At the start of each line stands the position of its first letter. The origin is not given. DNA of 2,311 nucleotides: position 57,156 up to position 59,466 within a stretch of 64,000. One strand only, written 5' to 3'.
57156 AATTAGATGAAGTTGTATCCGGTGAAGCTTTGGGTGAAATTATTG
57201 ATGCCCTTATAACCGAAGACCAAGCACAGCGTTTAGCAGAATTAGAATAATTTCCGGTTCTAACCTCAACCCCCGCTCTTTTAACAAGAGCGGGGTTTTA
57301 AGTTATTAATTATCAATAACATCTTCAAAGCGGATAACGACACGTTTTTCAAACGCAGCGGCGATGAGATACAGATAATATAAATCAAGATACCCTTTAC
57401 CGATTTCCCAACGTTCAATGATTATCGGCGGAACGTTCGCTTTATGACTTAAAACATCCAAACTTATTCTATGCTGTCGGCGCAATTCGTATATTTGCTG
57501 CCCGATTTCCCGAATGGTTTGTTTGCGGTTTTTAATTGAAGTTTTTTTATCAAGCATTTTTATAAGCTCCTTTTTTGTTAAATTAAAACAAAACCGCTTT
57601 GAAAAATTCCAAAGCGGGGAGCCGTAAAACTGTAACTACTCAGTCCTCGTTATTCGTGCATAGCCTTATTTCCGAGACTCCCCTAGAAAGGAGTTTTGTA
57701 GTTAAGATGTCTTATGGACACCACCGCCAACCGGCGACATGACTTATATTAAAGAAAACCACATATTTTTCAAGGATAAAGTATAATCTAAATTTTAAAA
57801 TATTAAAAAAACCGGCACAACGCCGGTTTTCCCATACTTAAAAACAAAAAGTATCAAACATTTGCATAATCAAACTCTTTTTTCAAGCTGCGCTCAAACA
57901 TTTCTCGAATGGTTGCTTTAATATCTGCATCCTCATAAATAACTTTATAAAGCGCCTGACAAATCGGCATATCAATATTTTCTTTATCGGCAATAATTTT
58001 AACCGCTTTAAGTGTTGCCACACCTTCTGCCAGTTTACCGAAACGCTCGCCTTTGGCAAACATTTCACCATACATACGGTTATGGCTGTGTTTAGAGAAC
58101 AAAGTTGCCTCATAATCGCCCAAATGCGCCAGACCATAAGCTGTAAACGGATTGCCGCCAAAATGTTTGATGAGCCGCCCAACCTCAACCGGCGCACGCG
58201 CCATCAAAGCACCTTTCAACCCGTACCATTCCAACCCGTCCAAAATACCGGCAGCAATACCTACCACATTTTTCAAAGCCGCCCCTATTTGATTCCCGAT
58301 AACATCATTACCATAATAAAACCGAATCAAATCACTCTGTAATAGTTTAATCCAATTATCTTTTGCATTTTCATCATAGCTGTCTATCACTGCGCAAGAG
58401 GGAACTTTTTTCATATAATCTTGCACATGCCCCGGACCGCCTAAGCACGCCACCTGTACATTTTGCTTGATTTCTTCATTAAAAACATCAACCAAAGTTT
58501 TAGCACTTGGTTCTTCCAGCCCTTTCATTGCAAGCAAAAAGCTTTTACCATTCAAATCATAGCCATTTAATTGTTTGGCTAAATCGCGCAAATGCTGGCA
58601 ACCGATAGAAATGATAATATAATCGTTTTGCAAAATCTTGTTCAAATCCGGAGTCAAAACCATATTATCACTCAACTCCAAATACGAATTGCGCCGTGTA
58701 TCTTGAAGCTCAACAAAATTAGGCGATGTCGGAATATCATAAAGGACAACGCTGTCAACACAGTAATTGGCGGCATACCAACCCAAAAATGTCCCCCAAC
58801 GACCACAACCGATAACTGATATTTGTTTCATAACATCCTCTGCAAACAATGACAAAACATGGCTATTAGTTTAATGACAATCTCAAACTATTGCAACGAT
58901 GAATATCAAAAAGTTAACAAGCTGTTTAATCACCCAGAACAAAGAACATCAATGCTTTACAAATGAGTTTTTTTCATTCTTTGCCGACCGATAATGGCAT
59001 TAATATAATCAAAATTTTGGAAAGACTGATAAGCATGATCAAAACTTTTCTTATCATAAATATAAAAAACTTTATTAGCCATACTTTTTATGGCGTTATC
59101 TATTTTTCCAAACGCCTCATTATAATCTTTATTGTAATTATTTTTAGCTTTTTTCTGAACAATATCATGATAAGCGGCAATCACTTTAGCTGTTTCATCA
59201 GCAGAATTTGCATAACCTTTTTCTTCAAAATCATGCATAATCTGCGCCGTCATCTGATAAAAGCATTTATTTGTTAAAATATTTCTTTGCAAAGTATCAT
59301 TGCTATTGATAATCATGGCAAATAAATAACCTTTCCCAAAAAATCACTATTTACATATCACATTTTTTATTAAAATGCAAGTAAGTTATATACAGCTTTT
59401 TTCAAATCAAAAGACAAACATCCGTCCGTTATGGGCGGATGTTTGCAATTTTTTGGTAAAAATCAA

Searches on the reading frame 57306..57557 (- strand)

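Call 76: search_protein_families(library=pfam, proteins=[window:57306-57557:-], max_evalue=0.01)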
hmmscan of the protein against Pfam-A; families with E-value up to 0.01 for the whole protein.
window:57306-57557:- (83 aa): 1 family
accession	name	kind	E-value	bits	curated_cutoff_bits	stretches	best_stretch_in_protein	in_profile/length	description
PF01381.28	HTH_3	-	0.00075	19.9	23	1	22-71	1-50/55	Helix-turn-helix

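Call 93: search_protein_families(library=padloc, proteins=[window:57306-57557:-], max_evalue=0.01)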
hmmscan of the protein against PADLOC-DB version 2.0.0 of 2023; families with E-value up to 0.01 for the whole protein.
window:57306-57557:- (83 aa): 1 family
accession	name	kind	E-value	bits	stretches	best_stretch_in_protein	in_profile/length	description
PDLC02926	HTH_VI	-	0.0038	15.5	1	18-70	2-54/92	-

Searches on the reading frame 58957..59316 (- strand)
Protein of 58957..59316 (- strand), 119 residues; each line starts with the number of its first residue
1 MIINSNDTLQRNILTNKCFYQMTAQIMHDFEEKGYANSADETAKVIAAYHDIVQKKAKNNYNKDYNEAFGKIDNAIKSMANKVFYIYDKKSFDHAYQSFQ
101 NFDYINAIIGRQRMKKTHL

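Call 65: find_related_loci(query=window:58957-59316:-, collection=metagenome_contigs, flank=5000)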
Query window:58957-59316:- (119 aa) in metagenome_contigs; peptide patterns used: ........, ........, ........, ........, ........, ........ (x = any residue, [..] = any of these).
108 stretches matched a pattern; 8 encode a relative of the query (tblastn E <= 1e-3); 8 distinct loci.
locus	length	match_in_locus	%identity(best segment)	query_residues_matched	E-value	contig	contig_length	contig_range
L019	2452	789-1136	89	1-116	2e-68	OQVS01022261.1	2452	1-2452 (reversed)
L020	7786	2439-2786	76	1-116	2e-58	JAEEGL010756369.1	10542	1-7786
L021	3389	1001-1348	72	1-116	4e-54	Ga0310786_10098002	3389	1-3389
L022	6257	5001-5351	71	1-117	3e-53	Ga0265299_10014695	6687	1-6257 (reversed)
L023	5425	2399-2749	71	1-117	3e-53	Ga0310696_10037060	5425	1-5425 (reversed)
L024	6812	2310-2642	58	1-111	4e-39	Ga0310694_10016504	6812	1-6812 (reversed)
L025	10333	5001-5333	58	1-111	4e-39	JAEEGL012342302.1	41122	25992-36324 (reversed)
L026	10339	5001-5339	53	1-113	7e-37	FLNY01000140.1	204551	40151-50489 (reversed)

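Call 76: search_protein_families(library=pfam, proteins=[window:58957-59316:-], max_evalue=0.01)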
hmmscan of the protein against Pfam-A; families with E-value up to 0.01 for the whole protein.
window:58957-59316:- (119 aa): 0 families

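Call 93: search_protein_families(library=padloc, proteins=[window:58957-59316:-], max_evalue=0.01)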
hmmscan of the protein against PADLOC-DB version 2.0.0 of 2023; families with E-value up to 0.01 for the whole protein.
window:58957-59316:- (119 aa): 0 families
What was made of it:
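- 58957..59316 (-): Context: conserved 119-aa protein of unknown function, downstream, followed by gpsA. No Pfam or PADLOC hit (calls 76, 93).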
